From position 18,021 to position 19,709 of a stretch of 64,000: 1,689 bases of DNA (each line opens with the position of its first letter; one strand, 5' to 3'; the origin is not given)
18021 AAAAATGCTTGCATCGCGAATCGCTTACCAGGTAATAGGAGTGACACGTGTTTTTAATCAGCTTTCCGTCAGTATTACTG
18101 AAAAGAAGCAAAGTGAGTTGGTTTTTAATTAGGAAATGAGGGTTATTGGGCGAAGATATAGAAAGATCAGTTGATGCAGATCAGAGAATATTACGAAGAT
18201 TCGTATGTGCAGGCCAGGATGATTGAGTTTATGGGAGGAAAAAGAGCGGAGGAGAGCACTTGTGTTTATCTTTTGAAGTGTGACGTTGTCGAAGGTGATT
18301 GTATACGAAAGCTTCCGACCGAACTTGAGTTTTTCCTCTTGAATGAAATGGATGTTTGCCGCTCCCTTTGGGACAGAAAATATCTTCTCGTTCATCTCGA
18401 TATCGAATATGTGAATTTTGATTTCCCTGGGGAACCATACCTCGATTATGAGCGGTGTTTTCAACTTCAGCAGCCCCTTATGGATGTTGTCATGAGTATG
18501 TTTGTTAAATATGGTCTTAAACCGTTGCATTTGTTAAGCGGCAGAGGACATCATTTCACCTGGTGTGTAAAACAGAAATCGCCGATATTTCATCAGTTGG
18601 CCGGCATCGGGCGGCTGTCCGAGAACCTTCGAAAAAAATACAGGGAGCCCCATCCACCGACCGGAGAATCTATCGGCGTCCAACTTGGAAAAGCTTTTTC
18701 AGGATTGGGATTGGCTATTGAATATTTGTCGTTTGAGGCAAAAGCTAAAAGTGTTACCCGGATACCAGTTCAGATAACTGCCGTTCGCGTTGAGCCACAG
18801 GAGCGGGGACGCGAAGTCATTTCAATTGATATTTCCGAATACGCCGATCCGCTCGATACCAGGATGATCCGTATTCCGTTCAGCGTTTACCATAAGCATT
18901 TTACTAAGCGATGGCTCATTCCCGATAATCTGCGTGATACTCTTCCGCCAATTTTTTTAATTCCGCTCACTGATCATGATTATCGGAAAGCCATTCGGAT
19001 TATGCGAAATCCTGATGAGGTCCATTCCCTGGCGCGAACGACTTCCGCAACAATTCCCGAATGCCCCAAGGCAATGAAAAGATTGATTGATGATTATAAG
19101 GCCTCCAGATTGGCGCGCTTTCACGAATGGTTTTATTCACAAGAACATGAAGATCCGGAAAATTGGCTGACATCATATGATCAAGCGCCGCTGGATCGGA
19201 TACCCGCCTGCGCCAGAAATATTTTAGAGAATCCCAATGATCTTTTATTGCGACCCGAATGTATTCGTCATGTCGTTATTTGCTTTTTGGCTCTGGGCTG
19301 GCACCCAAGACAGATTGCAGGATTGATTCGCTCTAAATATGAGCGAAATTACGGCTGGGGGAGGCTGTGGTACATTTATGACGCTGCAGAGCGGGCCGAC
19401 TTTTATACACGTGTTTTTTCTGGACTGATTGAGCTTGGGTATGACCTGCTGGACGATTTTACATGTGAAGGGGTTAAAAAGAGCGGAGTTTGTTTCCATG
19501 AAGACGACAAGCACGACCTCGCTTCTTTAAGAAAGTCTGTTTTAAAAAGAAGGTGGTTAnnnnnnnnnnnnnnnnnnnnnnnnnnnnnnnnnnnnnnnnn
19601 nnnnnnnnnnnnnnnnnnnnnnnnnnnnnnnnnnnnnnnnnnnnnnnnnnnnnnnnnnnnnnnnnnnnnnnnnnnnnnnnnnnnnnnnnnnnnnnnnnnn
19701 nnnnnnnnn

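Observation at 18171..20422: Operon of an AEP primase-polymerase-like protein and an EndoIV/xylose-isomerase-like TIM barrel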

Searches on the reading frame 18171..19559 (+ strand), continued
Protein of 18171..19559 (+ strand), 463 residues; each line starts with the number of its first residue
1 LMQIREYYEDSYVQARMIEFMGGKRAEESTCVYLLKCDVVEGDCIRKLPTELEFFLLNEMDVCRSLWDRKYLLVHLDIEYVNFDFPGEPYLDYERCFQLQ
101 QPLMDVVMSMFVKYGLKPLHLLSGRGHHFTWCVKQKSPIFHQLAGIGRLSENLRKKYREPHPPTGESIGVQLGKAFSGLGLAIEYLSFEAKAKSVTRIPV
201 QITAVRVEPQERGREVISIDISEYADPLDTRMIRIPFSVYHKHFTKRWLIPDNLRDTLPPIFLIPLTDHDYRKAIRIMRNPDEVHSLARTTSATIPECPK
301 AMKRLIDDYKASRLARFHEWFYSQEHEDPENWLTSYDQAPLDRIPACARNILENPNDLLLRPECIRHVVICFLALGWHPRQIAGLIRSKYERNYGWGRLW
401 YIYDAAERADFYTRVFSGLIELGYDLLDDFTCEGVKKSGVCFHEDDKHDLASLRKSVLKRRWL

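Call 74: find_encoding_contigs(protein=P0279, flank=5000, max_places=1)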
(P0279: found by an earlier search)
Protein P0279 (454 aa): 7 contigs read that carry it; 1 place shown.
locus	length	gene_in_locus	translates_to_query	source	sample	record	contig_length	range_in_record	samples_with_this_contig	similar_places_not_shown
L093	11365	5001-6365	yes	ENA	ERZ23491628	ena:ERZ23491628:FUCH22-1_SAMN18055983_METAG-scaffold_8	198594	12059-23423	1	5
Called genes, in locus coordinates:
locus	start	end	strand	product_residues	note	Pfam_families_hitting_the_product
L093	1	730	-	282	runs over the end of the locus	PF04205:FMN_bind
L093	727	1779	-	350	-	PF03116:NQR2_RnfD_RnfE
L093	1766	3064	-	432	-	PF13375:RnfC_N, PF01512:Complex1_51K, PF10531:SLBB, PF12838:Fer4_7 (weak), PF13183:Fer4_8 (weak), PF13187:Fer4_9 (weak), PF13237:Fer4_10, PF13534:Fer4_17 (weak), +1 more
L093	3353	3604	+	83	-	-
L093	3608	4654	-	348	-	PF00154:RecA_N, PF08423:Rad51 (weak), PF06745:ATPase (weak), PF27531:MT3502_N (weak), PF21096:RecA_C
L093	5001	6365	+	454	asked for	-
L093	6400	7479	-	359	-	PF13401:AAA_22 (faint), PF00437:T2SSE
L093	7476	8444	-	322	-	PF10502:Peptidase_S26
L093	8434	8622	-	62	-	-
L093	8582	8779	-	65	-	PF11211:DUF2997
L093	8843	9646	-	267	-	PF13429:TPR_15 (faint), PF12895:ANAPC3 (faint), PF13424:TPR_12 (faint), PF00515:TPR_1 (faint), PF07719:TPR_2 (faint), PF13176:TPR_7 (faint), PF13181:TPR_8 (faint), PF13428:TPR_14 (weak), +5 more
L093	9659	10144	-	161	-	PF06868:DUF1257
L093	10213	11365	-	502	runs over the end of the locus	PF00004:AAA, PF17862:AAA_lid_3 (weak)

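Call 76: search_protein_families(library=pfam, proteins=[L091:6373-7734:+, L089:4742-6166:+, L092:2282-2677:+, L092:2719-3225:+, L092:3215-3883:+, L092:1634-2245:-, L092:3929-4996:+, L090:3846-4991:+, L089:566-1771:+, L089:1858-2937:-], max_evalue=0.1)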
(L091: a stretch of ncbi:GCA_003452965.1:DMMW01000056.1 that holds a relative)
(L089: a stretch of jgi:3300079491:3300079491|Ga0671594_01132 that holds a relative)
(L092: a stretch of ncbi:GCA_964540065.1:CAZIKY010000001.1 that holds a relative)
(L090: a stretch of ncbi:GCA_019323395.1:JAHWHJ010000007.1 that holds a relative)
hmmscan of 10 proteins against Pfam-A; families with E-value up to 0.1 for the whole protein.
L091:6373-7734:+ (454 aa): 0 families

L089:4742-6166:+ (475 aa): 0 families

L092:2282-2677:+ (132 aa): 3 families
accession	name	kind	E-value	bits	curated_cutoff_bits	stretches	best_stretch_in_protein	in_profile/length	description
PF01230.28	HIT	-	6.7e-20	72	21.5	1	12-100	2-97/98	HIT domain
PF11969.13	DcpS_C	-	2.9e-12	47.5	24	1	4-97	2-101/114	Scavenger mRNA decapping enzyme C-term binding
PF04677.20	CwfJ_C_1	-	0.0059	16.9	21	1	23-101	34-112/122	Protein similar to CwfJ C-terminus 1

L092:2719-3225:+ (169 aa): 1 family
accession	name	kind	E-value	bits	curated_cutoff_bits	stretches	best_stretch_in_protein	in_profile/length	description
PF00293.34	NUDIX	-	4.7e-15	56.2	21.1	1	30-159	6-133/134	NUDIX domain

L092:3215-3883:+ (223 aa): 3 families
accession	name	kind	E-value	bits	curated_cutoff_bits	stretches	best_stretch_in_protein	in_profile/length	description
PF12705.13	PDDEXK_1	-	3e-12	47.4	22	2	78-219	97-244/247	PD-(D/E)XK nuclease superfamily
PF01930.23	Cas_Cas4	-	0.012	16.1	22.7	1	136-217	81-154/160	Domain of unknown function DUF83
PF14206.11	Cys_rich_CPCC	-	0.063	13.5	24.5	0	19-33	21-35/75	Cysteine-rich CPCC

L092:1634-2245:- (203 aa): 8 families
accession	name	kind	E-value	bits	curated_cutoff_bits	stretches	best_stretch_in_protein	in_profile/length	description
PF00730.31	HhH-GPD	-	9.9e-24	84.2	26.2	1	37-171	1-107/108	HhH-GPD superfamily base excision DNA repair protein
PF00633.29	HHH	-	9.8e-08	31.9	24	1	102-129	1-28/30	Helix-hairpin-helix motif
PF22175.2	Ogg-HhH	-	0.00039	20.5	27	1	29-163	17-154/173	8-oxoguanine DNA glycosylase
PF14520.12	HHH_5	-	0.00062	20.6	27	0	112-126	35-49/57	Helix-hairpin-helix domain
PF12826.13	HHH_2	-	0.00092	19.8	27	0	53-78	15-40/64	Helix-hairpin-helix motif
PF09171.15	AGOG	-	0.0063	16.3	26.1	1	138-180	170-213/248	N-glycosylase/DNA lyase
PF01367.25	5_3_exonuc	-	0.012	16.5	40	0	109-139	15-45/97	5'-3' exonuclease, C-terminal SAM fold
PF09674.15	DUF2400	-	0.013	16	25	1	138-162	171-195/225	Protein of unknown function (DUF2400)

L092:3929-4996:+ (356 aa): 1 family
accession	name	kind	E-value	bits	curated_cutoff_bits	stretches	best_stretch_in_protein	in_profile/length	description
PF01261.30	AP_endonuc_2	-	5e-11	43.2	31.1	1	88-190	44-131/249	Xylose isomerase-like TIM barrel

L090:3846-4991:+ (382 aa): 1 family
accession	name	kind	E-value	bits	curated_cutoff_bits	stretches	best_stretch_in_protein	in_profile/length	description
PF01261.30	AP_endonuc_2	-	1.7e-17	64.4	31.1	1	88-370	42-244/249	Xylose isomerase-like TIM barrel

L089:566-1771:+ (402 aa): 0 families

L089:1858-2937:- (359 aa): 0 families

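Call 82: search_dna_similar(query=window:18174-19559:+, collection=phages, mode=protein, max_evalue=0.001, max_rows=10)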
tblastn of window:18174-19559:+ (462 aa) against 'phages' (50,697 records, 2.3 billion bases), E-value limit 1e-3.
No match.

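Call 83: search_dna_similar(query=window:18174-19559:+, collection=plasmids, mode=protein, max_evalue=0.001, max_rows=10)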
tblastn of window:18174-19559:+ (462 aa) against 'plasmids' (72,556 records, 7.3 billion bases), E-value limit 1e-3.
No match.

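Call 84: find_related_loci(query=A1, collection=viral_contigs, flank=5000)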
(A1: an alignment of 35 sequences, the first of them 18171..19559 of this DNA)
Query A1 (463 aa) in viral_contigs; peptide patterns used: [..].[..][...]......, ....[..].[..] (x = any residue, [..] = any of these).
56 stretches matched a pattern, but none encodes a relative of the query by tblastn (E <= 1e-3).

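Call 93: search_protein_families(library=ncbifam, proteins=[L001:10417-11283:-, L066:6350-7093:+, L092:3929-4996:+, L091:6373-7734:+], max_evalue=0.001)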
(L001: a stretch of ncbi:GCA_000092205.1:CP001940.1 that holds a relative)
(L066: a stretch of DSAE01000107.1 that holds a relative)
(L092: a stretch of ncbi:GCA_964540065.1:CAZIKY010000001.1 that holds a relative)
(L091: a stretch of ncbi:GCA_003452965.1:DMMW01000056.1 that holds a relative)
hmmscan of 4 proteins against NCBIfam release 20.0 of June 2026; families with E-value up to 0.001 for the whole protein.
L001:10417-11283:- (288 aa): 6 families
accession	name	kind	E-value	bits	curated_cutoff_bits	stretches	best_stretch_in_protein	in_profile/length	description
NF002197.0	PRK01060.1-2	equivalog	7.6e-88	294.4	376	1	1-280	10-285/289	deoxyribonuclease IV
NF002199.0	PRK01060.1-4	equivalog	4.5e-86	288.5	315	1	3-282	4-278/282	deoxyribonuclease IV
TIGR00587.1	nfo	subfamily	3.9e-84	282.2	129.65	1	2-280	2-277/279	deoxyribonuclease IV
NF002196.0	PRK01060.1-1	equivalog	1.8e-53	181.8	333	1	3-266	4-260/297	deoxyribonuclease IV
NF002198.0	PRK01060.1-3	equivalog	1.2e-26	93.8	244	1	3-280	5-249/253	deoxyribonuclease IV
NF041277.1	coba_remo_CbiR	equivalog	6.5e-05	22.6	105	1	78-217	72-195/249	cobamide remodeling phosphodiesterase CbiR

L066:6350-7093:+ (248 aa): 0 families

L092:3929-4996:+ (356 aa): 0 families

L091:6373-7734:+ (454 aa): 0 families

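Call 94: fold_search(model_id=the predicted structure, library=pdb)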
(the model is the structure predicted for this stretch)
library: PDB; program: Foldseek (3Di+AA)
matches with E <= 10: 119; with E <= 0.001: 1
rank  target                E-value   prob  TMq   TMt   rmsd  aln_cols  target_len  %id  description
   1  6sa0_A                6.8e-04  1.00  0.34  0.45   6.2       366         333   12  Ternary complex of Prim-PolC from Mycobacterium smegmatis with 2nt gapped DNA and UpNHpp (released 2020-11-18)
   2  5op0_A                2.9e-03  1.00  0.36  0.48   6.5       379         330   13  Structure of Prim-PolC from Mycobacterium smegmatis (released 2017-11-15)
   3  5op0_B                3.3e-03  1.00  0.37  0.49   5.8       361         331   13  Structure of Prim-PolC from Mycobacterium smegmatis (released 2017-11-15)
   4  6sa1_A                4.4e-03  1.00  0.38  0.52   5.5       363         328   13  Post catalytic complex of Prim-PolC from Mycobacterium smegmatis with gapped DNA and 3'-dUTP (released 2020-11-18)
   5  2r9l_A                4.4e-03  1.00  0.31  0.47   9.7       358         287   11  Polymerase Domain from Mycobacterium tuberculosis Ligase D in complex with DNA (released 2008-01-08)
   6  6sa1_D                4.9e-03  1.00  0.36  0.48   5.9       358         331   13  Post catalytic complex of Prim-PolC from Mycobacterium smegmatis with gapped DNA and 3'-dUTP (released 2020-11-18)
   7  2r9l_B                1.1e-02  1.00  0.34  0.52   8.2       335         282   12  Polymerase Domain from Mycobacterium tuberculosis Ligase D in complex with DNA (released 2008-01-08)
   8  9aam_MODEL_1_B        3.1e-02  0.89  0.27  0.35   9.9       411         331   11  Integrated Structure of pRN1 DNA Primase in Complex with the First Two Base Pairs  (released 2026-03-25)
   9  2iru_A                4.0e-02  0.99  0.31  0.48   8.9       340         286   12  Crystal Structure of the Polymerase Domain from Mycobacterium tuberculosis Ligase D (released 2007-01-02)
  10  4rr2_A                8.6e-02  0.54  0.27  0.31  19.3       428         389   13  Crystal structure of human primase (released 2015-01-21)
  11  7p9j_B                1.2e-01  0.92  0.29  0.53   6.8       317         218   10  Prim-Pol Domain of CRISPR-associated Prim-Pol (CAPP) from Marinitoga sp. 1137 - Primer Initiation Complex (released 2022-05-04)
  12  7nqf_B                1.8e-01  0.95  0.32  0.59   5.0       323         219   10  Prim-Pol Domain of CRISPR-associated Prim-Pol (CAPP) from Marinitoga sp. 1137 with dsDNA (released 2022-05-04)
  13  7nqe                  2.6e-01  0.91  0.33  0.60   6.0       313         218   11  Prim-Pol Domain of CRISPR-associated Prim-Pol (CAPP) from Marinitoga sp. 1137 with dGTP (released 2022-05-04)
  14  7nqd_B                2.7e-01  0.80  0.28  0.52   6.9       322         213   11  Prim-Pol Domain of CRISPR-associated Prim-Pol (CAPP) from Marinitoga sp. 1137 (released 2022-05-04)
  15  7p9j_C                2.8e-01  0.92  0.33  0.61   5.0       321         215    9  Prim-Pol Domain of CRISPR-associated Prim-Pol (CAPP) from Marinitoga sp. 1137 - Primer Initiation Complex (released 2022-05-04)
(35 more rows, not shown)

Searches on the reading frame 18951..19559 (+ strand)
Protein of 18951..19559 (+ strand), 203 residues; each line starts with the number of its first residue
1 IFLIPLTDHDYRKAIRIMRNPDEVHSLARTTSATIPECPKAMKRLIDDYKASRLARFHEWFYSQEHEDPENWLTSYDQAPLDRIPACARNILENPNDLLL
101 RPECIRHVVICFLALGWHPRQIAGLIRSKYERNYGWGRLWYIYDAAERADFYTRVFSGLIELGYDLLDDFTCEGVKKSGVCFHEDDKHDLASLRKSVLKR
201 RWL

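Call 54: predict_structure(alignment_id=A2)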
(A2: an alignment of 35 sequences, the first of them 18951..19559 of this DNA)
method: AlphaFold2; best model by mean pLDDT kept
length: 203 residues; sequences in the alignment: 35
mean_pLDDT: 86.2   pTM: 0.75
mean pLDDT of the five models: 86.2, 85.8, 85.6, 85.3, 82.8
residues with pLDDT >= 90: 115; 70-90: 62; 50-70: 24; < 50: 2
segments of 3 or more residues with pLDDT < 50: none
pLDDT, mean of each block of 10 residues (from residue 1): 62 81 82 68 91 96 93 93 93 89 95 96 93 64 76 97 95 90 78 94 82
secondary structure, 60 per line:
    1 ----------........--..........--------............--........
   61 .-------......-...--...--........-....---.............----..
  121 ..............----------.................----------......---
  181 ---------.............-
elements in order: H11-18 H21-30 H39-50 H53-61 H69-74 H86-93 H95-98 H102-114 H119-134 H145-161 H172-177 H190-202
